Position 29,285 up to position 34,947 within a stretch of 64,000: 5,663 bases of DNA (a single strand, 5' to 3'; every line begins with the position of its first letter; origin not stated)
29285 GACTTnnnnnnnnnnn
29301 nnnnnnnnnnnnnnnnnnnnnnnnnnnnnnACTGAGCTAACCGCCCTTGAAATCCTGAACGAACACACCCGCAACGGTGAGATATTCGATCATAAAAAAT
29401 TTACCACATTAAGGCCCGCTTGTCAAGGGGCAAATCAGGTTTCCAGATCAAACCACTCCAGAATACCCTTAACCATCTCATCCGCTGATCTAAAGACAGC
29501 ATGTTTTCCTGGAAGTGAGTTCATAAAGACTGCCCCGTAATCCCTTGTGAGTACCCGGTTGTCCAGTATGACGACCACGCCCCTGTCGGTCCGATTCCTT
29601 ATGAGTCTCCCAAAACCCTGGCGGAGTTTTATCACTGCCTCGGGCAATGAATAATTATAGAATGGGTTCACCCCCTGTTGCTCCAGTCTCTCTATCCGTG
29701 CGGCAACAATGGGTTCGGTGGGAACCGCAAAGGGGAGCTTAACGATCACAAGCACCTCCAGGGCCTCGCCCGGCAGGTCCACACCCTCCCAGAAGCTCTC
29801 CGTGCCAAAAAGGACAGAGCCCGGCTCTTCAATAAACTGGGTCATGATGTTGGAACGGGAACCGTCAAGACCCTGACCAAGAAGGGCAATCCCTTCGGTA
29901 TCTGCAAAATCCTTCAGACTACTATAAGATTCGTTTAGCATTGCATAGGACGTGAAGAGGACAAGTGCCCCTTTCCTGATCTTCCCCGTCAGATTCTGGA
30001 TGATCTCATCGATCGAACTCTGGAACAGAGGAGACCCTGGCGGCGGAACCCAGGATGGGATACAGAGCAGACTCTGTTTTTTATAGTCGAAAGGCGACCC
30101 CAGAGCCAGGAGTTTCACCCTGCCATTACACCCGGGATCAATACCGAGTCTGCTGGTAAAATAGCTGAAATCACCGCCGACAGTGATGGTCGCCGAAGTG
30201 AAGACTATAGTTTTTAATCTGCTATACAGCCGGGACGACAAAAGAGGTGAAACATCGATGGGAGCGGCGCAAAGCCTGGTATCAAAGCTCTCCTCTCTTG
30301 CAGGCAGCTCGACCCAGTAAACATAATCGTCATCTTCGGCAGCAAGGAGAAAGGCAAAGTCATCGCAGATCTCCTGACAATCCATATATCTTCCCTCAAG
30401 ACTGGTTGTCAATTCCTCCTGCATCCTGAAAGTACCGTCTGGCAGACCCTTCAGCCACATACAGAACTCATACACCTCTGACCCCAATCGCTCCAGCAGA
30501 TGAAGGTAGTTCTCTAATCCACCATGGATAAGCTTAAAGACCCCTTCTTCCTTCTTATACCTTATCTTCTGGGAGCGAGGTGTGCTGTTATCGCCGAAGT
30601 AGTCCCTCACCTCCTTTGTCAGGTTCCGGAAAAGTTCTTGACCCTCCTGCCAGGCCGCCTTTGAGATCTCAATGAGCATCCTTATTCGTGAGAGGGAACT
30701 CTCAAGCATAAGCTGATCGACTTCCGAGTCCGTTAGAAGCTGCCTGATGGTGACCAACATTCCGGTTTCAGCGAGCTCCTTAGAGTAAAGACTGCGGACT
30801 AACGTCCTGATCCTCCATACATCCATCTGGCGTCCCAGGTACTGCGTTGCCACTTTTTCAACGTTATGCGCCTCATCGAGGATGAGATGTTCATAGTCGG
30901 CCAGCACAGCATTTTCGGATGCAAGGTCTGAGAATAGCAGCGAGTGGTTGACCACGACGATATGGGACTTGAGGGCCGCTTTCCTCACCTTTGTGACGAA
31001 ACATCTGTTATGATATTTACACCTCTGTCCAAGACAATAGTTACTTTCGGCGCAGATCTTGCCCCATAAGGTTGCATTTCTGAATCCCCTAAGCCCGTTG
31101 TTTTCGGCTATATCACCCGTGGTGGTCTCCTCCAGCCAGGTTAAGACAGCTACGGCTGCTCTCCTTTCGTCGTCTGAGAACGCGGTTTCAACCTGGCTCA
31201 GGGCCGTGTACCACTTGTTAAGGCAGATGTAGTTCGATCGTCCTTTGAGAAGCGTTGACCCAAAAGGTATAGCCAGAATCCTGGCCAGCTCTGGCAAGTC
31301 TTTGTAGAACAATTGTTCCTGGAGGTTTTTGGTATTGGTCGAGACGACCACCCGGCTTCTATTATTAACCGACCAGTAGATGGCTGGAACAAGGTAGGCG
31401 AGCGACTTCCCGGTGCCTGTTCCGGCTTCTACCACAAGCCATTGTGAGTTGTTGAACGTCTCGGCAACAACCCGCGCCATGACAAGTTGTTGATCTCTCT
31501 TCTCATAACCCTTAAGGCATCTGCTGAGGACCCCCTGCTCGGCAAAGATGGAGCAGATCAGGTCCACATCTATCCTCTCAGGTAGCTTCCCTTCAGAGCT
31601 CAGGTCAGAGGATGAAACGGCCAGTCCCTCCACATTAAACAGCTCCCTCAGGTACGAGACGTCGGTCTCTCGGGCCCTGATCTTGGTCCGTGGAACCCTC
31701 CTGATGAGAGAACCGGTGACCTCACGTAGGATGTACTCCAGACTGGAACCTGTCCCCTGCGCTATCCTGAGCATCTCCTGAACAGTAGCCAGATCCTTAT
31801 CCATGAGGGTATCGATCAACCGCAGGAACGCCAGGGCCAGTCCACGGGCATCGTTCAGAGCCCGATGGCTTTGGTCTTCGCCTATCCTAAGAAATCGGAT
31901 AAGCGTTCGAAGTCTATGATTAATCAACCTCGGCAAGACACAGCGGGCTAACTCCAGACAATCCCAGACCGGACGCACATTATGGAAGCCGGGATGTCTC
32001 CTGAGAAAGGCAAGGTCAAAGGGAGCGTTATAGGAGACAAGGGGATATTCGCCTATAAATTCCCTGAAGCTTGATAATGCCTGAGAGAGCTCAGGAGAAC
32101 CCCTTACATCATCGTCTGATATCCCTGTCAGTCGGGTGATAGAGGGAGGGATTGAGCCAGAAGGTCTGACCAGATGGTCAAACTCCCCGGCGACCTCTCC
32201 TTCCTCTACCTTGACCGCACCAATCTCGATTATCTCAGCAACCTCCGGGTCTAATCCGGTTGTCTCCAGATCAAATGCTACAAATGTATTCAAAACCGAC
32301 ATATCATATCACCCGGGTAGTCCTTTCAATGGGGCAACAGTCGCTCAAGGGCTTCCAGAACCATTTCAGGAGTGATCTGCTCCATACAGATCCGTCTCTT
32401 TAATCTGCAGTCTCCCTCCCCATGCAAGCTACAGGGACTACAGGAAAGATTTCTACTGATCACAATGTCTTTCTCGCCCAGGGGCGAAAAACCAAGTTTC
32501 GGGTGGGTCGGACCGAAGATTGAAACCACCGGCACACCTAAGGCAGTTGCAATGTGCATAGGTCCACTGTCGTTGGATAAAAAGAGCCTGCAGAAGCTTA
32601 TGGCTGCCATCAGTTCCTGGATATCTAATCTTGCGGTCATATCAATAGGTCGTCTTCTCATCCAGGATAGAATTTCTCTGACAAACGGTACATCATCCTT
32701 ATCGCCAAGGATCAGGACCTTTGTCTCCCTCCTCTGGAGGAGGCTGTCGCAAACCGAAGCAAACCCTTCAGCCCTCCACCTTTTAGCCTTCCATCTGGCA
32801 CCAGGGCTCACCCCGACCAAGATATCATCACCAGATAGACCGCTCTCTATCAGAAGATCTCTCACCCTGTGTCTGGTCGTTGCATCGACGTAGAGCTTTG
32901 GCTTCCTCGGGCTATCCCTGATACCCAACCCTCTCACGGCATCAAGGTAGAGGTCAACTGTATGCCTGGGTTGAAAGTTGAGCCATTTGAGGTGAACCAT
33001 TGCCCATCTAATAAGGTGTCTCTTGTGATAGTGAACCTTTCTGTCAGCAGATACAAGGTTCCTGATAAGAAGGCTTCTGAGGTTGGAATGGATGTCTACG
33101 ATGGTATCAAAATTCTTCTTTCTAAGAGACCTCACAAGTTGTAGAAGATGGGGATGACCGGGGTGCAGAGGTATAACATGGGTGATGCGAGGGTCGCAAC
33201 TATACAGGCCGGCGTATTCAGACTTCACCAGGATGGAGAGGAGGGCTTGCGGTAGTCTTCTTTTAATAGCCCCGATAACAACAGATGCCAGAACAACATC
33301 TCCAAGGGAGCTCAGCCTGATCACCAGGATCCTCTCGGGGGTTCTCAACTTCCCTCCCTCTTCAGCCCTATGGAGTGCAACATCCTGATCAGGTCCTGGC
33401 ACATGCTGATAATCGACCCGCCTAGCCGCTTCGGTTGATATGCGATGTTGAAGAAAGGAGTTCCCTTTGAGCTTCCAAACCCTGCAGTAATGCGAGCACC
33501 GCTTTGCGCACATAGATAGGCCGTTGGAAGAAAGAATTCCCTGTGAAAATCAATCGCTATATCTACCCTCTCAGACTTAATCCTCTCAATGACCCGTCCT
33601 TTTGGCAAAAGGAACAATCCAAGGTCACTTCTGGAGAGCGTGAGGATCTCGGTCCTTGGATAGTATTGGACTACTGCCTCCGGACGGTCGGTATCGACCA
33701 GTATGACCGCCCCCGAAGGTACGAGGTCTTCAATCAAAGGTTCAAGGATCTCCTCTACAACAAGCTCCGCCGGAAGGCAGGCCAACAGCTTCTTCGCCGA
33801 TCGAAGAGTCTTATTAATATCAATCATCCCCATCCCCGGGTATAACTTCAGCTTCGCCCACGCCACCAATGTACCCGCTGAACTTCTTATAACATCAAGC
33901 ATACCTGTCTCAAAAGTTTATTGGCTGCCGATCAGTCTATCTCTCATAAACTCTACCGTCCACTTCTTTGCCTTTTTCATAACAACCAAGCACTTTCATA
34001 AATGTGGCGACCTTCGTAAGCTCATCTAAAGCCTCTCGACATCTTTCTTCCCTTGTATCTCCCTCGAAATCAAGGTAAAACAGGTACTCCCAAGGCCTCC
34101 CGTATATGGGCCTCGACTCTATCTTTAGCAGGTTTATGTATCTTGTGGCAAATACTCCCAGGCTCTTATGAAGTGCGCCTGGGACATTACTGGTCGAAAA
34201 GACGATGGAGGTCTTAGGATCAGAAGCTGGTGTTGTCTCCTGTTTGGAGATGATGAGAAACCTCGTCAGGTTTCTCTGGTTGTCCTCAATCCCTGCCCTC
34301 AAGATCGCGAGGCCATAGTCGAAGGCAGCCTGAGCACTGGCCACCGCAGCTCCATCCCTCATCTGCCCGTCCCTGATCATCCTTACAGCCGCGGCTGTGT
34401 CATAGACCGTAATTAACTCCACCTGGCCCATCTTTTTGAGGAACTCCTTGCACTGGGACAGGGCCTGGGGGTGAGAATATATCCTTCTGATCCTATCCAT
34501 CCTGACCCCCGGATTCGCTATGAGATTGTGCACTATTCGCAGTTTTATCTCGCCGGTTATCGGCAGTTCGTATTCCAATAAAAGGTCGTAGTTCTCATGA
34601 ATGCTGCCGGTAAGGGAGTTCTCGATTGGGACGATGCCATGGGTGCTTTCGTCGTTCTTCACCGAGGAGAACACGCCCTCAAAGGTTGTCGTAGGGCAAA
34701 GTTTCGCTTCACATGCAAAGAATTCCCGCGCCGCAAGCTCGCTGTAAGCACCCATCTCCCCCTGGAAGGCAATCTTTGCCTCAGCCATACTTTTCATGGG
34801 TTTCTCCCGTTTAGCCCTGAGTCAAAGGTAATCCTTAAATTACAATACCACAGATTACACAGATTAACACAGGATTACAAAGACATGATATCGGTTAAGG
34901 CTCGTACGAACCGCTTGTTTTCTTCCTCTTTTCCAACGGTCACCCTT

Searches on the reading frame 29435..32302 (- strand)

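Call 56: search_protein_families(library=pfam, proteins=[window:29435-32302:-], max_evalue=0.00001)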
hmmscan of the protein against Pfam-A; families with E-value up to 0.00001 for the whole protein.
window:29435-32302:- (955 aa): 4 families
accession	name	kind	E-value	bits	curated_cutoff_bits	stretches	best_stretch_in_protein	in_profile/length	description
PF13307.12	Helicase_C_2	-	1.5e-46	159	25.3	1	768-931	1-168/170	Helicase C-terminal domain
PF00929.31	RNase_T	-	2.7e-28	100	24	1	8-157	1-162/164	Exonuclease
PF00270.35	DEAD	-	1.3e-11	45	26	0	283-332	12-62/167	DEAD/DEAH box helicase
PF16473.11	Rv2179c-like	-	6.3e-07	29.7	27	1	8-156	3-170/177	3'-5' exoribonuclease Rv2179c-like domain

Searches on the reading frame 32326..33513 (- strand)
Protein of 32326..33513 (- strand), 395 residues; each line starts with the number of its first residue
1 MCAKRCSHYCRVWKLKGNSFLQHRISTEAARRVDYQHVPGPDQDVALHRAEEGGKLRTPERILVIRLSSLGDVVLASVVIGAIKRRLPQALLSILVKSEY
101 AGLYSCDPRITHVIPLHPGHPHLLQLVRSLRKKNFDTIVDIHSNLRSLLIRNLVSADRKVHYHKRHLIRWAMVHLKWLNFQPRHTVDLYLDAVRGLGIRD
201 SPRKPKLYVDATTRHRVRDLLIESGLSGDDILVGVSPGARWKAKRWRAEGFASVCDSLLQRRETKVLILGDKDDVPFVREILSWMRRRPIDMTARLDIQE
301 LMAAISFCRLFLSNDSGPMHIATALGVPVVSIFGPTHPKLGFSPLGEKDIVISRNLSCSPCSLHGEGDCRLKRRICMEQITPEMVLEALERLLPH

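Call 56: search_protein_families(library=pfam, proteins=[window:32326-33513:-], max_evalue=0.00001)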
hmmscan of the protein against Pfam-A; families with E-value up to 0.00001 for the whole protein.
window:32326-33513:- (395 aa): 1 family
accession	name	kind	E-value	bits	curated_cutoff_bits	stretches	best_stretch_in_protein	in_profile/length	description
PF01075.23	Glyco_transf_9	-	3.1e-34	118.8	22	1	124-362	2-237/247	Glycosyltransferase family 9 (heptosyltransferase)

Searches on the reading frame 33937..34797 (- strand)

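Call 56: search_protein_families(library=pfam, proteins=[window:33937-34797:-], max_evalue=0.00001)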
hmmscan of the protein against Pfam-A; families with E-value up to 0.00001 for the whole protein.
window:33937-34797:- (286 aa): 1 family
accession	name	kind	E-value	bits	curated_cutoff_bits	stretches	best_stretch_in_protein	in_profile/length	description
PF00800.23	PDT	-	1.3e-61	208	25.2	1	9-187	1-180/181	Prephenate dehydratase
